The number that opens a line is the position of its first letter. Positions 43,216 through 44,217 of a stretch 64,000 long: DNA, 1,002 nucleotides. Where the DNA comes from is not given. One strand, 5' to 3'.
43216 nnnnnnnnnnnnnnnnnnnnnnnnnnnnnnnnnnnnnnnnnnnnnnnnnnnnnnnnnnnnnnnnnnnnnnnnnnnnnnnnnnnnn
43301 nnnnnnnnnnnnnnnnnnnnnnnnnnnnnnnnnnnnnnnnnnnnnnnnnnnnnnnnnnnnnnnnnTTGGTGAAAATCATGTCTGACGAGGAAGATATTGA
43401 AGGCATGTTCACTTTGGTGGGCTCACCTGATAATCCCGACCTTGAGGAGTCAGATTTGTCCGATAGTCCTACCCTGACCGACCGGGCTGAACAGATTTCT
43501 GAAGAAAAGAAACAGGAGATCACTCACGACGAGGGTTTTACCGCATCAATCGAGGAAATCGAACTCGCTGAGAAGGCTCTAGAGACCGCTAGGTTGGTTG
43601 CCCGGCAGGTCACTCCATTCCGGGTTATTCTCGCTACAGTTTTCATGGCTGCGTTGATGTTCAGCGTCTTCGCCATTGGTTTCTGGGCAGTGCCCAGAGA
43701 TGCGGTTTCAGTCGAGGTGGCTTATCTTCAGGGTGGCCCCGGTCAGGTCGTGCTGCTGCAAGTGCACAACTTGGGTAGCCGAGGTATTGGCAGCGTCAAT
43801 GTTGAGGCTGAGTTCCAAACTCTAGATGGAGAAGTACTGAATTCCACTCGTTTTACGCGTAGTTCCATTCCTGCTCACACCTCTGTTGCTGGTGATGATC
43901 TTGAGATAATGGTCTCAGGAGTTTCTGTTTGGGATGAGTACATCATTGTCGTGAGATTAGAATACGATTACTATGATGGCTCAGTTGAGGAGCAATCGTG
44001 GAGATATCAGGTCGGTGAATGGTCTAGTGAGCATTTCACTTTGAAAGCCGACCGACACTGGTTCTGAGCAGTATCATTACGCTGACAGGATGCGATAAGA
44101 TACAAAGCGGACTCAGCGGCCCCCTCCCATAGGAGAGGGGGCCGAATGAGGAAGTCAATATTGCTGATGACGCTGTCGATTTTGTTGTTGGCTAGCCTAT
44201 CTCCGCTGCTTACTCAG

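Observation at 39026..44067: Domain-less 1448-aa secreted protein paired with a small type-II membrane CARDB protein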

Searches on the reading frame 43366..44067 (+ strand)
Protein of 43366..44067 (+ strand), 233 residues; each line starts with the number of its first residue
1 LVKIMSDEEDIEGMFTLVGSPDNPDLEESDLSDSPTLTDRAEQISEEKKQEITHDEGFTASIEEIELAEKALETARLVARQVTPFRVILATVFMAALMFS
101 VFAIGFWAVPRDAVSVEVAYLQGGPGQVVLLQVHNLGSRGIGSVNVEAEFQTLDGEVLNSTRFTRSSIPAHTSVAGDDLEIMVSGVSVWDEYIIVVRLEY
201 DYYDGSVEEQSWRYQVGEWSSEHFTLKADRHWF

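Call 6: search_protein_families(library=pfam, proteins=[window:43366-44067:+], max_evalue=0.1)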
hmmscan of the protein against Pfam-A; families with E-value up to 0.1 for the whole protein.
window:43366-44067:+ (233 aa): 0 families

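Call 9: find_homologous_proteins(query=window:43378-44067:+)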
Query window:43378-44067:+ (229 aa): 151 proteins with E <= 0.001 among 694 candidates; the best 120 are listed.
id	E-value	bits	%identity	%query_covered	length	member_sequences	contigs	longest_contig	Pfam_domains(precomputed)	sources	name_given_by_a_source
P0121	1.7e-145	500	100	100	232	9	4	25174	-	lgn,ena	-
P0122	1.2e-81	292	59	99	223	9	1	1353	-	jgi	jgi:hypothetical protein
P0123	1.9e-75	271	60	100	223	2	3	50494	-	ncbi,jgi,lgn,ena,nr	ncbi:MAG: hypothetical protein QF440_03090 [Candidatus Thalassarchaeaceae archaeon]|jgi:hypothetical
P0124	1.0e-74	269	56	100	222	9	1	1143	-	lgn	-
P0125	2.4e-74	268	56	99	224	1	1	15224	-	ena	-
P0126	2.8e-74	268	56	99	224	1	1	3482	-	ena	-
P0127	3.4e-74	267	56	99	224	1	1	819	-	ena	-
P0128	3.9e-74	267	56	100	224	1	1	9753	-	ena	-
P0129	5.0e-74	267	56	100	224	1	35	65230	-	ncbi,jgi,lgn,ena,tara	tara:strand:- start:521 stop:1195 length:675 start_codon:yes stop_codon:yes gene_type:complete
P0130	5.2e-74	267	56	100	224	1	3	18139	-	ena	-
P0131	5.5e-74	267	56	100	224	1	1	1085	-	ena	-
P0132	5.7e-74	267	56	100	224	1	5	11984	-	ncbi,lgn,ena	-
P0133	6.1e-74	266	58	100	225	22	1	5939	-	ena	-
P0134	8.5e-74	266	55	100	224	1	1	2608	-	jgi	jgi:hypothetical protein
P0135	9.7e-74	266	60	96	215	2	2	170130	-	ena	-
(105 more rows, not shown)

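Call 14: search_protein_families(library=ncbifam, proteins=[window:43378-44067:+], max_evalue=1)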
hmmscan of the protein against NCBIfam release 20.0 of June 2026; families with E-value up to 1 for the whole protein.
window:43378-44067:+ (229 aa): 0 families

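Call 16: search_solved_structures(query=window:43378-44067:+, max_evalue=10)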
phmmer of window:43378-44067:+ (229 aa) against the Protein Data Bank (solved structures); distinct sequences matched with E-value up to 10: 1.
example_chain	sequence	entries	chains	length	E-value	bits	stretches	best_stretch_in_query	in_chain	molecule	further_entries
4lk4_A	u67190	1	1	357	0.022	17.7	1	123-180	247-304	VESB protease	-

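Call 26: search_solved_structures(query=A2, max_evalue=10, show_alignments=2)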
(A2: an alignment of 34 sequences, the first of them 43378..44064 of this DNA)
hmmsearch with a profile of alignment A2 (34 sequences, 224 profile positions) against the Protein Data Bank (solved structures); distinct sequences matched with E-value up to 10: 3.
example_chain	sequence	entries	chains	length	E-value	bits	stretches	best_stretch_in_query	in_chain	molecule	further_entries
4lk4_A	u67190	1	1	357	0.0064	19.3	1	123-192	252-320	VESB protease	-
6m6z_A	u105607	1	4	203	0.016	18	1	51-90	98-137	TMH4C4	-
8snb_8J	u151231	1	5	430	0.86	12.4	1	9-62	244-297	Tektin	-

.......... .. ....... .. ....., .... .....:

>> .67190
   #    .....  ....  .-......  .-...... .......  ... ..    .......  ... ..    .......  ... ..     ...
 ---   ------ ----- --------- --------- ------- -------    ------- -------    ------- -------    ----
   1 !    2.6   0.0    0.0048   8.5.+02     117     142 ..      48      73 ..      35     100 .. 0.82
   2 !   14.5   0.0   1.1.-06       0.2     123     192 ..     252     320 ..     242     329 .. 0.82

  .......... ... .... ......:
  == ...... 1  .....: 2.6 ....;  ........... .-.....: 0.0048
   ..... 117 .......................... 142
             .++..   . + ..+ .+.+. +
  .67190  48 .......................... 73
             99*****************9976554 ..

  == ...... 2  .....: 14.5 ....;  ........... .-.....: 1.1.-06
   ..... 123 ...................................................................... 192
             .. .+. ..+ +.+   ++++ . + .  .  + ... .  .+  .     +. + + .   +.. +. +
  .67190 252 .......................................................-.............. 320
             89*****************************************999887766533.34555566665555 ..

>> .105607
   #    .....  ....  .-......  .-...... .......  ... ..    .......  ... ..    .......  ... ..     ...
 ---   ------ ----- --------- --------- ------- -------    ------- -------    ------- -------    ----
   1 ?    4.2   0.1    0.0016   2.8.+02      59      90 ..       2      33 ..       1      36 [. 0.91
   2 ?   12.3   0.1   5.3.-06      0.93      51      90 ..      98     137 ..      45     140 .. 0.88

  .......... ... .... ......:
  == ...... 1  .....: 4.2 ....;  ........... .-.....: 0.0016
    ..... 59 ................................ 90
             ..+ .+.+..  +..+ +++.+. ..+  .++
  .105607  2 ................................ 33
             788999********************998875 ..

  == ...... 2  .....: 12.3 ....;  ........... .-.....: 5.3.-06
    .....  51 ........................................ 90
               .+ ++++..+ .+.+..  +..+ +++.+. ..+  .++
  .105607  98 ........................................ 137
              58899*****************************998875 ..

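Call 35: predict_structure(alignment_id=A2)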
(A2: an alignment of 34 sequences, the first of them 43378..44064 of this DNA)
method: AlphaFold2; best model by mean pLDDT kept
length: 229 residues; sequences in the alignment: 34
mean_pLDDT: 70.1   pTM: 0.46
mean pLDDT of the five models: 70.1, 64.1, 62.1, 61.9, 60.8
residues with pLDDT >= 90: 7; 70-90: 128; 50-70: 65; < 50: 29
segments of 3 or more residues with pLDDT < 50: 1-15, 22-30, 51-53
pLDDT, mean of each block of 10 residues (from residue 1): 38 47 48 58 57 58 79 66 83 88 68 82 81 73 85 82 61 73 76 80 82 81 66
secondary structure, 60 per line:
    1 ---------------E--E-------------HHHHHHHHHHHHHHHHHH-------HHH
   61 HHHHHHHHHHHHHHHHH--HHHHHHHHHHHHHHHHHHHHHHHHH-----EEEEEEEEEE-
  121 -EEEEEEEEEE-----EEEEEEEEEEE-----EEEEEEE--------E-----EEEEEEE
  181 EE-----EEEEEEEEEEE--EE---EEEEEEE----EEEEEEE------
elements in order: H33-50 H58-77 H80-104 E110-119 E122-131 E137-147 E153-159 E174-182 E188-198 E206-212 E217-223

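Call 40: fold_search(model_id=the predicted structure, library=pdb)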
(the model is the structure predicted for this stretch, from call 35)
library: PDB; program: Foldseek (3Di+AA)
matches with E <= 10: 1458; with E <= 0.001: 12
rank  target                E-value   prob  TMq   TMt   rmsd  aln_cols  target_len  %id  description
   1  1xq4_B                1.3e-04  1.00  0.30  0.50   6.1       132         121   14  Crystal Structure of the Putative ApaA Protein from Bordetella pertussis, Northeast Structural Genomics Target BeR40 (released 2004-11-09)
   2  1xq4_A                2.4e-04  1.00  0.30  0.49   6.1       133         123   14  Crystal Structure of the Putative ApaA Protein from Bordetella pertussis, Northeast Structural Genomics Target BeR40 (released 2004-11-09)
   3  1xq4_C                6.0e-04  1.00  0.30  0.49   6.1       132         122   14  Crystal Structure of the Putative ApaA Protein from Bordetella pertussis, Northeast Structural Genomics Target BeR40 (released 2004-11-09)
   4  3syq_A                6.7e-04  1.00  0.27  0.22  15.9       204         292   16  Crystal structure of the G protein-gated inward rectifier K+ channel GIRK2 (Kir3.2) R201A mutant in complex with PIP2 (released 2011-10-12)
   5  2r5o_A                7.5e-04  1.00  0.29  0.38  12.8       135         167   16  Crystal structure of the C-terminal domain of wzt (released 2007-12-25)
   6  2r5o_B                7.9e-04  1.00  0.29  0.38   5.6       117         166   14  Crystal structure of the C-terminal domain of wzt (released 2007-12-25)
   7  9mh8_A                8.3e-04  1.00  0.29  0.21  15.4       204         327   17  CryoEM structure of G protein-gated inwardly rectifying potassium channel GIRK2 R92F (State 2) (released 2025-12-10)
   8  3syp                  8.3e-04  1.00  0.27  0.21  16.0       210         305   15  Crystal structure of the G protein-gated inward rectifier K+ channel GIRK2 (Kir3.2) R201A mutant (released 2011-10-12)
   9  8ges_B                9.2e-04  1.00  0.25  0.11   6.4       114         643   11  R. hominis 2 beta-glucuronidase bound to UNC10201652-glucuronide (released 2024-02-14)
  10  5ykf_A                9.2e-04  1.00  0.26  0.20  10.6       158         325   15  Structure of pancreatic ATP-sensitive potassium channel bound with glibenclamide and ATPgammaS (3D class1 at 4.33A) (released 2018-04-18)
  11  7mjp_A                9.2e-04  0.99  0.23  0.16  13.2       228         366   14  Vascular KATP channel: Kir6.1 SUR2B propeller-like conformation 2 (released 2021-10-13)
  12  5t99_A                9.8e-04  1.00  0.31  0.11   5.1       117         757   12  Crystal structure of BuGH2Awt in complex with Galactoisofagomine (released 2017-09-13)
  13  7u7m_A                1.0e-03  1.00  0.24  0.18  10.6       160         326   14  Cryo-EM structure of the pancreatic ATP-sensitive potassium channel in the presence of carbamazepine and ATP with Kir6 (released 2022-08-31)
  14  7tys_A                1.0e-03  1.00  0.24  0.16  10.6       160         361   14  Cryo-EM structure of the pancreatic ATP-sensitive potassium channel bound to ATP and repaglinide with Kir6.2-CTD in th (released 2022-08-31)
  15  8b7d                  1.1e-03  1.00  0.28  0.42   8.2       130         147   14  Luminal domain of TMEM106B (released 2023-07-19)
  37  3idu_B                1.9e-03  1.00  0.28  0.51   8.7       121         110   11  Crystal Structure of the CARDB domain of the PF1109 protein in complex with di-metal ions from Pyrococcus furiosus, No (released 2009-08-04)
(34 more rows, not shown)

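Call 95: search_protein_families(library=pfam, alignment_id=A2, max_evalue=1)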
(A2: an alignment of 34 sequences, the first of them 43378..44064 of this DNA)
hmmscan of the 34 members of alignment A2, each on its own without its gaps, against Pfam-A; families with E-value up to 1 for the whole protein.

A. member 1, window:43378-44064:+ (229 aa): 0 families

B. families by the number of members that match (of 34 scanned): 13 families
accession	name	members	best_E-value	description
PF10726.14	DUF2518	15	0.005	Protein of function (DUF2518)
PF22157.2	SupH-like_C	7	0.079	Sucrose hydrolase-like, C-terminal domain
PF22212.1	CPV_RdRP_pol_dom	6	0.037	CPV, RNA-directed RNA polymerase, central polymerase domain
PF11906.13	DUF3426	5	0.00097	Protein of unknown function (DUF3426)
PF06024.17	Orf78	2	0.12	Orf78 (ac78)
PF24596.1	DUF7620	2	0.16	Family of unknown function (DUF7620)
PF15762.10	DUF4691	1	0.041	Domain of unknown function (DUF4691)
PF06216.16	RTBV_P46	1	0.047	Rice tungro bacilliform virus P46 protein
PF03945.19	Endotoxin_N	1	0.077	delta endotoxin, N-terminal domain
PF18503.7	RPN6_C_helix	1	0.087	26S proteasome subunit RPN6 C-terminal helix domain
PF00487.30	FA_desaturase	1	0.14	Fatty acid desaturase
PF04840.18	Vps16_C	1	0.2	Vps16, C-terminal region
PF11711.13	Tim54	1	0.2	Inner membrane protein import complex subunit Tim54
